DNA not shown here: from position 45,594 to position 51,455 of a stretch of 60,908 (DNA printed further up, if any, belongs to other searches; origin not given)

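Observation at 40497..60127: Orphan hybrid NRPS-PKS-NRPS assembly line with trans-ER, O-methyltransferase and its own PPTase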

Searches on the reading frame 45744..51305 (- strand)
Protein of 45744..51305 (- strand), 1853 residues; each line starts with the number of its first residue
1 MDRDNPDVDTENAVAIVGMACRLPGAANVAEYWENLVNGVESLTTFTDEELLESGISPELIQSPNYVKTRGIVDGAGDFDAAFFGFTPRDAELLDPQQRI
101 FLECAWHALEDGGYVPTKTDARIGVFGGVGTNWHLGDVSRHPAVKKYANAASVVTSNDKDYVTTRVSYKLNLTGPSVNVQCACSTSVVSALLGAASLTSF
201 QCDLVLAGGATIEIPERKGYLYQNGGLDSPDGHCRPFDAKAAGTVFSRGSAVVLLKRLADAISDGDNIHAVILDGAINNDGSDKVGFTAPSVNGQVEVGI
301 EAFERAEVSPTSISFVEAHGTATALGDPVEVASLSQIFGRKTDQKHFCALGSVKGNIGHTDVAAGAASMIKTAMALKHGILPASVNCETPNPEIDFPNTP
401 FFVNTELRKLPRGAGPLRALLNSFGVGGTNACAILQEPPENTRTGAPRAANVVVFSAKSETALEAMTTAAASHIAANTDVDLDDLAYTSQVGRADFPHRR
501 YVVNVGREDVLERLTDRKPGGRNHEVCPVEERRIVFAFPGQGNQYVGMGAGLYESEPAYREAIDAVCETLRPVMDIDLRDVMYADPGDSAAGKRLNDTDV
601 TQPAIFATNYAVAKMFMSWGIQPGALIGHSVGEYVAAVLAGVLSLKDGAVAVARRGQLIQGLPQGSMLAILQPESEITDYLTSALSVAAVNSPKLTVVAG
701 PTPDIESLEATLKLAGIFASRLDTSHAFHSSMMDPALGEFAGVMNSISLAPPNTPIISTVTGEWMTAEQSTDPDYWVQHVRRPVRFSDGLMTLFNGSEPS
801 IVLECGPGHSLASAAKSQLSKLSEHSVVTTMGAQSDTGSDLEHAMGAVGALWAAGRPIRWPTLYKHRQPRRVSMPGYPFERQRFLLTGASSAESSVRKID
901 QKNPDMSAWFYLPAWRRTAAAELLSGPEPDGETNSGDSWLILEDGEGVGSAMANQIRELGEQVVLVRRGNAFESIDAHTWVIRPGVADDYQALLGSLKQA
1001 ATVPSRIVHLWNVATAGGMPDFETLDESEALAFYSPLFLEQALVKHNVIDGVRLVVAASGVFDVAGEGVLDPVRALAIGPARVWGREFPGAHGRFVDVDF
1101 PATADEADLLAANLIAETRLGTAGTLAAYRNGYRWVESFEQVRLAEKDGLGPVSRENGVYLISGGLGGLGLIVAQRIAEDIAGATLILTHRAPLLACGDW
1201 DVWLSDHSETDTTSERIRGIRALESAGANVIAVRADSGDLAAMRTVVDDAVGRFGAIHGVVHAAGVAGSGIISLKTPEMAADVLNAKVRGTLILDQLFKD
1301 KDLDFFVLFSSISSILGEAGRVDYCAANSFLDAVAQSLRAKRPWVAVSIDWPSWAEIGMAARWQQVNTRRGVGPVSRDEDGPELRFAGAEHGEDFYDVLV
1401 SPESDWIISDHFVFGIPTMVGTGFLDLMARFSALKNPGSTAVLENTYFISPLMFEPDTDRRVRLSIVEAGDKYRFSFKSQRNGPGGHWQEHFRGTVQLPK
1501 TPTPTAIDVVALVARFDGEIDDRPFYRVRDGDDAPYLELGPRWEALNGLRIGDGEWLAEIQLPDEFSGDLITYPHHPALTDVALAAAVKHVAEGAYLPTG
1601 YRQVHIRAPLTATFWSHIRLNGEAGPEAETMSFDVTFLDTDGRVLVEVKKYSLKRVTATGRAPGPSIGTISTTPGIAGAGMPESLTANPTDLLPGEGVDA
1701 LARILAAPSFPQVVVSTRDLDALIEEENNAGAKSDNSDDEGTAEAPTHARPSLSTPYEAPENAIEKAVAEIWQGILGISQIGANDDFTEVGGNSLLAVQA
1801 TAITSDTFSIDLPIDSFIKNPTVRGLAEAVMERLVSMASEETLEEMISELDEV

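Call 3: search_protein_families(library=pfam, proteins=[window:45744-51305:-], max_evalue=0.001)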
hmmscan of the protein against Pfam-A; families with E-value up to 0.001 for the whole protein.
window:45744-51305:- (1853 aa): 13 families
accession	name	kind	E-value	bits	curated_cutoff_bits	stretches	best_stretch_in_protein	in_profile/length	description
PF00109.32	ketoacyl-synt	-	5.9e-63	213.2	20.8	1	12-261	2-252/252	Beta-ketoacyl synthase, N-terminal domain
PF00698.26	Acyl_transf_1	-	3.2e-51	175.1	32.7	1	535-839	1-300/319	Acyl transferase domain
PF08659.16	KR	-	9.5e-46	156.4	22.6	1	1158-1356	1-180/180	KR domain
PF02801.28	Ketoacyl-synt_C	-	2.2e-37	128.1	20.8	1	269-387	1-118/119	Beta-ketoacyl synthase, C-terminal domain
PF14765.12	PS-DH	-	8.9e-25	87.6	23.7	1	1536-1661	30-164/166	Polyketide synthase dehydratase N-terminal domain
PF22621.2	CurL-like_PKS_C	-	1.9e-16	60.2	27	1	452-514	2-64/64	CurL-like, PKS C-terminal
PF21394.3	Beta-ketacyl_N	-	5.4e-16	59.1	26.9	1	940-1056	4-117/170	Beta-ketoacyl synthase-like, N-terminal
PF16197.11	KAsynt_C_assoc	-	2.2e-15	57.5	33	1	390-503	1-111/111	Ketoacyl-synthetase C-terminal extension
PF00550.31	PP-binding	-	2e-12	47.6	20.8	1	1767-1830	2-67/67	Phosphopantetheine attachment site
PF22336.2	RhiE-like_linker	-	4e-12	46.4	27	1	454-515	1-61/67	RhiE-like, KS-MAT linker domain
PF00106.31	adh_short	-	4.2e-07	30.1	26.6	1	1218-1340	39-165/195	short chain dehydrogenase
PF21089.3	PKS_DH_N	-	7.3e-07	29.5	27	1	1391-1479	13-102/103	Polyketide synthase dehydratase domain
PF13561.12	adh_short_C2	-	4.8e-06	26.8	27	1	1195-1296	16-113/236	Enoyl-(Acyl carrier protein) reductase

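Call 7: find_homologous_proteins(query=window:45744-51305:-)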
Query window:45744-51305:- (1853 aa): 7998 proteins with E <= 0.001 among 8000 candidates; the best 120 are listed.
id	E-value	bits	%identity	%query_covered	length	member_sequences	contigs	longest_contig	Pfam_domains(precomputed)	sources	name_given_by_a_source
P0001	0.0e+0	3872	92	100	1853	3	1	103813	PF08659.17,PF22336.3,PF00109.33,PF21394.4,PF21089.4,PF22621.3,PF00550.32,PF13561.13,PF16197.12,PF00698.27,PF14765.13,PF00106.32,PF02801.29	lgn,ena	-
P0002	0.0e+0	3163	76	100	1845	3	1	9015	PF08659.17,PF22336.3,PF00109.33,PF21394.4,PF22621.3,PF00550.32,PF14765.13,PF00106.32,PF02801.29,PF16197.12,PF00698.27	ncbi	-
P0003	0.0e+0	2505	44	74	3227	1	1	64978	PF08659.17,PF22336.3,PF00109.33,PF21394.4,PF22621.3,PF00550.32,PF13561.13,PF00108.30,PF23297.2,PF16197.12,PF00698.27,PF00106.32,PF02801.29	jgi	jgi:acyl transferase domain-containing protein/acyl carrier protein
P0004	0.0e+0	2421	43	72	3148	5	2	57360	PF08659.17,PF22336.3,PF00109.33,PF21394.4,PF22621.3,PF00550.32,PF13561.13,PF00108.30,PF16197.12,PF00698.27,PF00106.32,PF02801.29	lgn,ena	-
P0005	0.0e+0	2414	43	72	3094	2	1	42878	PF08659.17,PF22336.3,PF00109.33,PF21394.4,PF22621.3,PF00550.32,PF13561.13,PF00108.30,PF16197.12,PF00698.27,PF00106.32,PF02801.29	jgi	jgi:acyl transferase domain-containing protein/acyl carrier protein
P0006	0.0e+0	2363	43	73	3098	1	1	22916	PF08659.17,PF22336.3,PF00109.33,PF21394.4,PF22621.3,PF00550.32,PF13561.13,PF00108.30,PF16197.12,PF00698.27,PF00106.32,PF02801.29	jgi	jgi:acyl transferase domain-containing protein/acyl carrier protein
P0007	0.0e+0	2362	42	73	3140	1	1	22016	PF08659.17,PF22336.3,PF00109.33,PF21394.4,PF22621.3,PF00550.32,PF13561.13,PF00108.30,PF16197.12,PF00698.27,PF00106.32,PF02801.29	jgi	jgi:acyl transferase domain-containing protein/acyl carrier protein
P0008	0.0e+0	2344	43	72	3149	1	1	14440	PF08659.17,PF22336.3,PF00109.33,PF21394.4,PF22621.3,PF00550.32,PF13561.13,PF00108.30,PF16197.12,PF00698.27,PF00106.32,PF02801.29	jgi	jgi:acyl transferase domain-containing protein/acyl carrier protein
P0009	0.0e+0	2344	43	72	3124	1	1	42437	PF08659.17,PF22336.3,PF00109.33,PF21394.4,PF22621.3,PF00550.32,PF13561.13,PF00108.30,PF16197.12,PF00698.27,PF00106.32,PF02801.29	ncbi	-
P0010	0.0e+0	2335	42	73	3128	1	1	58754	PF08659.17,PF22336.3,PF00109.33,PF21394.4,PF22621.3,PF00550.32,PF13561.13,PF00108.30,PF16197.12,PF22953.4,PF00698.27,PF00106.32,PF02801.29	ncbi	-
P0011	0.0e+0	2332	41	73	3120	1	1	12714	PF08659.17,PF22336.3,PF00109.33,PF21394.4,PF22621.3,PF00550.32,PF13561.13,PF00108.30,PF16197.12,PF00698.27,PF00106.32,PF02801.29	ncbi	-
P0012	0.0e+0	2309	43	73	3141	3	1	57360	PF08659.17,PF22336.3,PF00109.33,PF21394.4,PF22621.3,PF00550.32,PF13561.13,PF00108.30,PF16197.12,PF00698.27,PF00106.32,PF02801.29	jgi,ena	-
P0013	0.0e+0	2307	57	100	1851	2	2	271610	PF08659.17,PF22336.3,PF00109.33,PF21394.4,PF22621.3,PF00550.32,PF13561.13,PF16197.12,PF00698.27,PF14765.13,PF00106.32,PF02801.29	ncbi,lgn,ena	-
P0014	0.0e+0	2292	41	73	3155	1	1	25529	PF08659.17,PF22336.3,PF00109.33,PF21394.4,PF22621.3,PF00550.32,PF13561.13,PF00108.30,PF16197.12,PF00698.27,PF00106.32,PF02801.29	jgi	jgi:acyl transferase domain-containing protein/acyl carrier protein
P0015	0.0e+0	2288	57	100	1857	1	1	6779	PF08659.17,PF22336.3,PF00109.33,PF21394.4,PF21089.4,PF22621.3,PF00550.32,PF13561.13,PF16197.12,PF00698.27,PF14765.13,PF00106.32,PF02801.29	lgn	-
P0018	0.0e+0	2282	55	100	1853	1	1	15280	PF08659.17,PF22336.3,PF00109.33,PF21394.4,PF21089.4,PF22621.3,PF00550.32,PF16197.12,PF00698.27,PF14765.13,PF00106.32,PF02801.29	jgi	jgi:acyl transferase domain-containing protein/acyl carrier protein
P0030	0.0e+0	2237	55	100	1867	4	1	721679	PF08659.17,PF22336.3,PF00109.33,PF21394.4,PF22621.3,PF00550.32,PF14765.13,PF00106.32,PF02801.29,PF16197.12,PF00698.27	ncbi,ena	-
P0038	0.0e+0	2223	54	100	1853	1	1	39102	PF08659.17,PF22336.3,PF00109.33,PF21394.4,PF21089.4,PF22621.3,PF00550.32,PF14765.13,PF02801.29,PF16197.12,PF00698.27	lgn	-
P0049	0.0e+0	2179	54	100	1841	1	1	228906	PF08659.17,PF22336.3,PF00109.33,PF21394.4,PF21089.4,PF22621.3,PF00550.32,PF13561.13,PF16197.12,PF00698.27,PF14765.13,PF00106.32,PF02801.29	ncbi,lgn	ncbi:acyl transferase domain-containing protein [Oxalobacteraceae bacterium GrIS 1.11]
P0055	0.0e+0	2163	54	99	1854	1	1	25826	PF08659.17,PF22336.3,PF00109.33,PF21394.4,PF22621.3,PF00550.32,PF14765.13,PF00106.32,PF02801.29,PF16197.12,PF00698.27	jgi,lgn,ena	-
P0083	0.0e+0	2095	52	100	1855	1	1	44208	PF08659.17,PF22336.3,PF00109.33,PF21394.4,PF22621.3,PF00550.32,PF14765.13,PF00106.32,PF02801.29,PF16197.12,PF00698.27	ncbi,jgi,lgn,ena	-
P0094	0.0e+0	2079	53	100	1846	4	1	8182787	PF08659.17,PF22336.3,PF00109.33,PF21394.4,PF21089.4,PF22621.3,PF00550.32,PF13561.13,PF16197.12,PF00698.27,PF14765.13,PF00106.32,PF02801.29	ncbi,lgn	-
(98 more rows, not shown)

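Call 9: find_related_loci(query=window:45744-51305:-, collection=genome_contigs, flank=10000)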
Query window:45744-51305:- (1853 aa) in genome_contigs; peptide patterns used: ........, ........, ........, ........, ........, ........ (x = any residue, [..] = any of these).
99 stretches matched a pattern; 8 encode a relative of the query (tblastn E <= 1e-3); 8 distinct loci.
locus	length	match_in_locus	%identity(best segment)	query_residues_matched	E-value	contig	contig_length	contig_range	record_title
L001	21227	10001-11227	28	14-437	2e-27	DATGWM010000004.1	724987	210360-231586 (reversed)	MAG TPA_asm: Fluviicola sp. isolate SMAG_U10582 k141_236179, whole genome shotgun sequence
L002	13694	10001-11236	27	14-440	2e-25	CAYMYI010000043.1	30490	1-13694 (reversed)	MAG TPA_asm: uncultured Roseobacteraceae bacterium isolate SRP141376_co5_412 genome assembly, contig: NODE_3455_length_3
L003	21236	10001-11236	25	14-440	1e-22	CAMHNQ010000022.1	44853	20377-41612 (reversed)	MAG: uncultured Bacteroidales bacterium isolate SRR11784279_bin.50_metaWRAP_v1.3_MAG genome assembly, contig: ERZ1220274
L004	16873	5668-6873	24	14-430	6e-22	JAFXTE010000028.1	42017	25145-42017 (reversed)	MAG: Bacteroidales bacterium isolate RGIG6723 Sheep_Rumen-2__c1310, whole genome shotgun sequence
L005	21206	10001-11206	25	14-430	6e-22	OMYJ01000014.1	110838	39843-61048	uncultured Bacteroidales bacterium isolate RUG083 genome assembly, contig: scaffold_110, whole genome shotgun sequence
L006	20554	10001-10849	27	533-827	6e-19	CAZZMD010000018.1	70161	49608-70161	MAG TPA_asm: uncultured bacterium isolate SRP135972_co1_212 genome assembly, contig: NODE_149_length_70161_cov_10.760320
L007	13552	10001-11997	30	236-1338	1e-16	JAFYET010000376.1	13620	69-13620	MAG: Ruminococcus sp. isolate RGIG7024 Sheep_Rumen.Co__c4452463, whole genome shotgun sequence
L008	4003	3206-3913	28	11-209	2e-14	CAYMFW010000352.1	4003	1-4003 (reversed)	MAG TPA_asm: uncultured Planctomycetota bacterium isolate SRP214966_co4_1 genome assembly, contig: NODE_37864_length_400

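Call 10: find_encoding_contigs(protein=P0001, flank=10000, max_places=3)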
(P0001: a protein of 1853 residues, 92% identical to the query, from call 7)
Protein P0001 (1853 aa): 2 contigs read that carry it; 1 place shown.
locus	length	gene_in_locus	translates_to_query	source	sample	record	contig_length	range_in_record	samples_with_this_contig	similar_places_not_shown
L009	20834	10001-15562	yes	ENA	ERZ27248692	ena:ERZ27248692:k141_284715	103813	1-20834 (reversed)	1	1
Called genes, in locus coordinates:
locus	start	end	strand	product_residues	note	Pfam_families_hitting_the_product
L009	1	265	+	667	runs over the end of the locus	PF03979:Sigma70_r1_1, PF00140:Sigma70_r1_2, PF04546:Sigma70_ner, PF04542:Sigma70_r2, PF04539:Sigma70_r3, PF04545:Sigma70_r4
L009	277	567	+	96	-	PF01817:CM_2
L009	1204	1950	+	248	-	PF22624:AASDHPPT_N (weak), PF01648:ACPS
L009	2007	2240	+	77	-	-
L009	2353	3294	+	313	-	-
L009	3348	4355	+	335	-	PF08100:Dimerisation, PF08242:Methyltransf_12 (faint), PF00891:Methyltransf_2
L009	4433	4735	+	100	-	-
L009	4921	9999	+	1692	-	PF00501:AMP-binding, PF13193:AMP-binding_C, PF00550:PP-binding, PF00668:Condensation, PF00501:AMP-binding, PF13193:AMP-binding_C (weak), PF00550:PP-binding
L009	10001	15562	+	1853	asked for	PF00109:ketoacyl-synt, PF02801:Ketoacyl-synt_C, PF16197:KAsynt_C_assoc, PF22336:RhiE-like_linker, PF22621:CurL-like_PKS_C, PF00698:Acyl_transf_1, PF21394:Beta-ketacyl_N, PF08659:KR, +5 more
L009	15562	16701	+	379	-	PF08240:ADH_N, PF00107:ADH_zinc_N, PF13602:ADH_zinc_N_2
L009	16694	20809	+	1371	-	PF00668:Condensation, PF00501:AMP-binding, PF13193:AMP-binding_C, PF00550:PP-binding, PF00975:Thioesterase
